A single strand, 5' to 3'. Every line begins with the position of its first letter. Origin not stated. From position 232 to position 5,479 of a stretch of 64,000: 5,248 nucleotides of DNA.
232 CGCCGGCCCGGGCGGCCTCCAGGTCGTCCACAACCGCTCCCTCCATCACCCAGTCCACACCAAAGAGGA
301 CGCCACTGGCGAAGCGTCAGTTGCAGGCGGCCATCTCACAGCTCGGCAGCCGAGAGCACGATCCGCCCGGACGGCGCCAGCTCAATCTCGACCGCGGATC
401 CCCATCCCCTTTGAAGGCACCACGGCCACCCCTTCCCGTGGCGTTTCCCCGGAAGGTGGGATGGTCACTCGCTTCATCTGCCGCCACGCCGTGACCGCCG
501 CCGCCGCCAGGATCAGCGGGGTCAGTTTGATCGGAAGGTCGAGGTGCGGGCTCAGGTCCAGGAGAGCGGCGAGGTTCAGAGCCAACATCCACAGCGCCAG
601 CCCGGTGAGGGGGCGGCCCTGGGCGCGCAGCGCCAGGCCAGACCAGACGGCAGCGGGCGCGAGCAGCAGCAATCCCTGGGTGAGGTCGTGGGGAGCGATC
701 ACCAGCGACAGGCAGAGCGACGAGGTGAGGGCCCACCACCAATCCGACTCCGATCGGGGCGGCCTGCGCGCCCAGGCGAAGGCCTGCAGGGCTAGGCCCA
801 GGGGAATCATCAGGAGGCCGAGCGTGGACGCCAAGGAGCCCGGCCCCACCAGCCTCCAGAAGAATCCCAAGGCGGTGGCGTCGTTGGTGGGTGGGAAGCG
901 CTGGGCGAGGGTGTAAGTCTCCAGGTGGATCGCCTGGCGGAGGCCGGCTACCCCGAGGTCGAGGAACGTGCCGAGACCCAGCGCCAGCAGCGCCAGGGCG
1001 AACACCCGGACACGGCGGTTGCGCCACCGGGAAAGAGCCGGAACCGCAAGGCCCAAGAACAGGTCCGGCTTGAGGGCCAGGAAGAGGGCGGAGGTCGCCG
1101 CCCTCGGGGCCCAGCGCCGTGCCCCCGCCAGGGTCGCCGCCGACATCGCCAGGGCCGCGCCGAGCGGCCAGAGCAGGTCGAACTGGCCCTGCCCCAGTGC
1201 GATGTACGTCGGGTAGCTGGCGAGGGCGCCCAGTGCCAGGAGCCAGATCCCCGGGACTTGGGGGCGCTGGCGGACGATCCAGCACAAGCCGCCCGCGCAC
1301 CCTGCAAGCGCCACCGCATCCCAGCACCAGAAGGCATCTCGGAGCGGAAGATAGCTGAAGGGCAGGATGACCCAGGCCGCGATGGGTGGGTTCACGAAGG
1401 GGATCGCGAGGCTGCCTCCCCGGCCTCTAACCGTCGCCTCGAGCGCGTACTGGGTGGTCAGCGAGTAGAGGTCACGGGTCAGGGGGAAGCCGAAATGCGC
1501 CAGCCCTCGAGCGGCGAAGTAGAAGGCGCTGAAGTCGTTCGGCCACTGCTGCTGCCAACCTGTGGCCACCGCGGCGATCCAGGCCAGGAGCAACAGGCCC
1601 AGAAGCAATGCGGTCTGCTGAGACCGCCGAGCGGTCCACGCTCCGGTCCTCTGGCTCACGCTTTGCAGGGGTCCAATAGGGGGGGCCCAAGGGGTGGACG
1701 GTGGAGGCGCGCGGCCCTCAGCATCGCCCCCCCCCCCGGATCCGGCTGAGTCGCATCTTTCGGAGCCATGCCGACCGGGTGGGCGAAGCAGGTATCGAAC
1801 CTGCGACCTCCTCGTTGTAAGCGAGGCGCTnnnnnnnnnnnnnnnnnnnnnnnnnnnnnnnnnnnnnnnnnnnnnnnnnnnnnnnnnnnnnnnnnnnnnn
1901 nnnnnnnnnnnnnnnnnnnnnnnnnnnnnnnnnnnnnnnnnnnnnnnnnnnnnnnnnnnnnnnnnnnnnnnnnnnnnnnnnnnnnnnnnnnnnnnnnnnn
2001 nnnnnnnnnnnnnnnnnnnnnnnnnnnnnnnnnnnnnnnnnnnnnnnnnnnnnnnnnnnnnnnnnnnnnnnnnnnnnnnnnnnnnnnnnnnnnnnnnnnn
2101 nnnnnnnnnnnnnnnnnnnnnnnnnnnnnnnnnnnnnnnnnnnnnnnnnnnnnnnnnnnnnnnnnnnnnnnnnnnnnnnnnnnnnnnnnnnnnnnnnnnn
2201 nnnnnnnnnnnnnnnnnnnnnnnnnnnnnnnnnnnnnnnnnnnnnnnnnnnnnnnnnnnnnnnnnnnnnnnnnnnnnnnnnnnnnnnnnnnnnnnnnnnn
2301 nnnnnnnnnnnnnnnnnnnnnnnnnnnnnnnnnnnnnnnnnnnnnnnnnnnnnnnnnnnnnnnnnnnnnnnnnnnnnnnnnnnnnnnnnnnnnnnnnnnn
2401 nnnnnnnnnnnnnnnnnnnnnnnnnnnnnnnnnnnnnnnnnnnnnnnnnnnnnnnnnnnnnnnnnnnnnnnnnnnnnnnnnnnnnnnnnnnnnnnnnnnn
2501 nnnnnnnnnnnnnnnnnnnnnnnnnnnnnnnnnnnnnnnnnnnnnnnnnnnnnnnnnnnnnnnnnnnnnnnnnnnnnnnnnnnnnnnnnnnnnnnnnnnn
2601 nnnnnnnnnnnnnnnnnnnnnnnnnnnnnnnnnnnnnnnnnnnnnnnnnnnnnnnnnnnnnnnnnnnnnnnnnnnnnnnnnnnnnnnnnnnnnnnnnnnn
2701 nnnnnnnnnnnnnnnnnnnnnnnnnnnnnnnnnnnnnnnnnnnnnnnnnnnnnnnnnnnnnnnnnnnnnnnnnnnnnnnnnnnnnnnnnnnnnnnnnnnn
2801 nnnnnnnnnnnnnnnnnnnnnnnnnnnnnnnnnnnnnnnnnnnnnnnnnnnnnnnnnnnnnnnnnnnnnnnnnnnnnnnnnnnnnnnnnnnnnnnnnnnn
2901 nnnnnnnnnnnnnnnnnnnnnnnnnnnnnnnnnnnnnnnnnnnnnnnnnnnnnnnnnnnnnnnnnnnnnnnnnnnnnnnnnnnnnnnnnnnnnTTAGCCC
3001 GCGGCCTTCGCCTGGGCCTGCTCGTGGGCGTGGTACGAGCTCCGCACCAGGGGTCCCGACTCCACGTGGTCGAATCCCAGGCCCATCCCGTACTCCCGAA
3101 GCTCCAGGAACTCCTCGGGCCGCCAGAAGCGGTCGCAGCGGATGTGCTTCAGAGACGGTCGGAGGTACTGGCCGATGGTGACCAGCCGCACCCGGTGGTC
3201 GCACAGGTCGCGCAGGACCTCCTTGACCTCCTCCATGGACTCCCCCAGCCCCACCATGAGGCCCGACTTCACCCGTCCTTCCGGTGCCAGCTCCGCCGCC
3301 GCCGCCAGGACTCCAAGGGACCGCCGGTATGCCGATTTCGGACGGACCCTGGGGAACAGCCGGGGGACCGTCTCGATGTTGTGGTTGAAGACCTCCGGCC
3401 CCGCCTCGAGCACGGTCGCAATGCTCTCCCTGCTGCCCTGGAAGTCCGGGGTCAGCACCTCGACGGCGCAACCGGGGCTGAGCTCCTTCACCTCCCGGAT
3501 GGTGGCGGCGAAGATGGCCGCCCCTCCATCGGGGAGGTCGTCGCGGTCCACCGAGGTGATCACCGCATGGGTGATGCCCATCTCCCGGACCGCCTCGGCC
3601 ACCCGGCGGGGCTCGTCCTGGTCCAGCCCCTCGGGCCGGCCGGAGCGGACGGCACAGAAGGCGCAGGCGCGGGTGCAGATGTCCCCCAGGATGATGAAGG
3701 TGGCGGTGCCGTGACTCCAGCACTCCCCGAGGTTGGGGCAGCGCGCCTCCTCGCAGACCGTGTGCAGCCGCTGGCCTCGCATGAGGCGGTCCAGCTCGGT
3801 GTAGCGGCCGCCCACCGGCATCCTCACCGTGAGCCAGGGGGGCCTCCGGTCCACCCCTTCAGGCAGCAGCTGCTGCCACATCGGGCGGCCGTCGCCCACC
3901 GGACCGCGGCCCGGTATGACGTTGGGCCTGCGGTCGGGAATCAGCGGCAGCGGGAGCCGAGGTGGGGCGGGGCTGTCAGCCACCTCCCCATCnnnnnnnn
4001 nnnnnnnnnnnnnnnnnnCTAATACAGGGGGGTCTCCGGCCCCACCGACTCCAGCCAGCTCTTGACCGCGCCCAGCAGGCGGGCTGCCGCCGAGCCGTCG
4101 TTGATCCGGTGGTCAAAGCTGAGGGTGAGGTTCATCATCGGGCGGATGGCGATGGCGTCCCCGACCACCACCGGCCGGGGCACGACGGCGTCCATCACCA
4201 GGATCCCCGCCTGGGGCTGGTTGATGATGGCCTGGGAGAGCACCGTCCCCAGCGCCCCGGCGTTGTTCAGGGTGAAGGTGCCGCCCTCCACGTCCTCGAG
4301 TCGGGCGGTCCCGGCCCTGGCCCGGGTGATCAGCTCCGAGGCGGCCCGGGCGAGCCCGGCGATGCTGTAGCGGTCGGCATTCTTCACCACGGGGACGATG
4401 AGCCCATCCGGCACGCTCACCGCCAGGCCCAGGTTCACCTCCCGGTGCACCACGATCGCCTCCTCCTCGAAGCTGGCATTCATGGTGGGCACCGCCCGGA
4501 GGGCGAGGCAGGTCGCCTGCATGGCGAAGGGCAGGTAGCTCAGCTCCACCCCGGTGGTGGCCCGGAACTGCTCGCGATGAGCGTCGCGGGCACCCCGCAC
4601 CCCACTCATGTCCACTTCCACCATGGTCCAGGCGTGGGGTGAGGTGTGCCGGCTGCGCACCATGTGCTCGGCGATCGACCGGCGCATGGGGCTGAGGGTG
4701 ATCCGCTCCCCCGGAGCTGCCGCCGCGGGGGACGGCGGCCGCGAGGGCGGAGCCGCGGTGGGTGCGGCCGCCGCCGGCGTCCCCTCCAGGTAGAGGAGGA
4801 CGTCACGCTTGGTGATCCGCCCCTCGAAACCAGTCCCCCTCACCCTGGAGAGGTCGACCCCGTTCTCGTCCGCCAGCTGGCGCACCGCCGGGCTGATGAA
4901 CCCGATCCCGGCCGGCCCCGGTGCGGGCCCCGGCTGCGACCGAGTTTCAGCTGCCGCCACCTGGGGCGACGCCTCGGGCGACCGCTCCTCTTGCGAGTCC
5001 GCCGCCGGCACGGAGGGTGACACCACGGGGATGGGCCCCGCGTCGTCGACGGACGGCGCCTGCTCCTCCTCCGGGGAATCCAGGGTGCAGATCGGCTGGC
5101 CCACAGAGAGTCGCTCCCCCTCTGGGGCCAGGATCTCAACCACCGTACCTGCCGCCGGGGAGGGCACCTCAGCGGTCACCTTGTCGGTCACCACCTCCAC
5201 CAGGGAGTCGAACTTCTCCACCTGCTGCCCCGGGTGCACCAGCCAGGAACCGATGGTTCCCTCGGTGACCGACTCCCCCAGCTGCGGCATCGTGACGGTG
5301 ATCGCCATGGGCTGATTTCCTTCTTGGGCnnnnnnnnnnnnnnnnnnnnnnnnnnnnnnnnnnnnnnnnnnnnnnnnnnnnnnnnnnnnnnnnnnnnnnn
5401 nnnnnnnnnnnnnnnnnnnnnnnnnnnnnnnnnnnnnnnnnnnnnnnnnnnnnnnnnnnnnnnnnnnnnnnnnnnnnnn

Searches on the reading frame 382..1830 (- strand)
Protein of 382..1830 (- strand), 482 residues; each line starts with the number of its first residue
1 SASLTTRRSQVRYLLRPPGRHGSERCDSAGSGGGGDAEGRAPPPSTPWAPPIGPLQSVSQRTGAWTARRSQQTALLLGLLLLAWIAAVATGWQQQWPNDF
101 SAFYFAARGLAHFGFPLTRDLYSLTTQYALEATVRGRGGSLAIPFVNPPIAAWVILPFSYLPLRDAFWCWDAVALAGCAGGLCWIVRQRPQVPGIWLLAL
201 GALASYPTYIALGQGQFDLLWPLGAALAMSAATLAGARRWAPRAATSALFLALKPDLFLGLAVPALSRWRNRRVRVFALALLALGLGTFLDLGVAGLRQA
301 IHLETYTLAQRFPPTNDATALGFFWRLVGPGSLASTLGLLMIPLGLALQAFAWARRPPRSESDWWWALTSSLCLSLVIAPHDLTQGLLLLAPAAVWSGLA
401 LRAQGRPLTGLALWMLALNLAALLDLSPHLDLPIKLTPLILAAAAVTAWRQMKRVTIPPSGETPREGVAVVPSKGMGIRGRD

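Call 86: search_protein_families(library=pfam, proteins=[window:382-1830:-], max_evalue=0.0001)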
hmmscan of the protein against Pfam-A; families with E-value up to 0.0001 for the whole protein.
window:382-1830:- (482 aa): 1 family
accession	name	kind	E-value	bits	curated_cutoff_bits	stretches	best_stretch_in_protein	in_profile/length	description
PF09594.16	GT87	-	6.6e-09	36.3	25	1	145-380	1-237/237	Glycosyltransferase family 87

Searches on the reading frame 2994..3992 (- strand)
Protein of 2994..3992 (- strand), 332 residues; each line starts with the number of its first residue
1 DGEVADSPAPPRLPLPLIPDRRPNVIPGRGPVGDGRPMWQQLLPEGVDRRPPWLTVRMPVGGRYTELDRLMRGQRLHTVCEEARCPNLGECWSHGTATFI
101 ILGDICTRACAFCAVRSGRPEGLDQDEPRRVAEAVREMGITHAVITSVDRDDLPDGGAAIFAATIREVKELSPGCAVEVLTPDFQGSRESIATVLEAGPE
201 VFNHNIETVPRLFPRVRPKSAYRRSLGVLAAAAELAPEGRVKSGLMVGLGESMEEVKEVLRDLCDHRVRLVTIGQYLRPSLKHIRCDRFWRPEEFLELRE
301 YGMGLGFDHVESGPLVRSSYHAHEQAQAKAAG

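Call 86: search_protein_families(library=pfam, proteins=[window:2994-3992:-], max_evalue=0.0001)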
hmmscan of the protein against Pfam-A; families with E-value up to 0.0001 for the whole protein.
window:2994-3992:- (332 aa): 2 families
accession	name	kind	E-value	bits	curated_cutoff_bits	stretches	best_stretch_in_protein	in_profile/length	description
PF04055.27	Radical_SAM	-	1e-22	81.5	29.5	1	100-263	1-166/166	Radical SAM superfamily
PF16881.10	LIAS_N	-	2.3e-10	41.2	27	1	49-85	60-96/96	N-terminal domain of lipoyl synthase of Radical_SAM family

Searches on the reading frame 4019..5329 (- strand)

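Call 86: search_protein_families(library=pfam, proteins=[window:4019-5329:-], max_evalue=0.0001)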
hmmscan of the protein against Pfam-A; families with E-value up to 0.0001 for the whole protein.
window:4019-5329:- (436 aa): 3 families
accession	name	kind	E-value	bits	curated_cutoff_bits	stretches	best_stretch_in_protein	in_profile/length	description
PF00198.28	2-oxoacid_dh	-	1.6e-71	240.9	23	1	207-428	4-226/232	2-oxoacid dehydrogenases acyltransferase (catalytic domain)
PF00364.28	Biotin_lipoyl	-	2.5e-22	78.9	22.1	1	11-83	2-73/73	Biotin-requiring enzyme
PF02817.22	E3_binding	-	1.2e-15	57.9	23.7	1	144-178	2-36/36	e3 binding domain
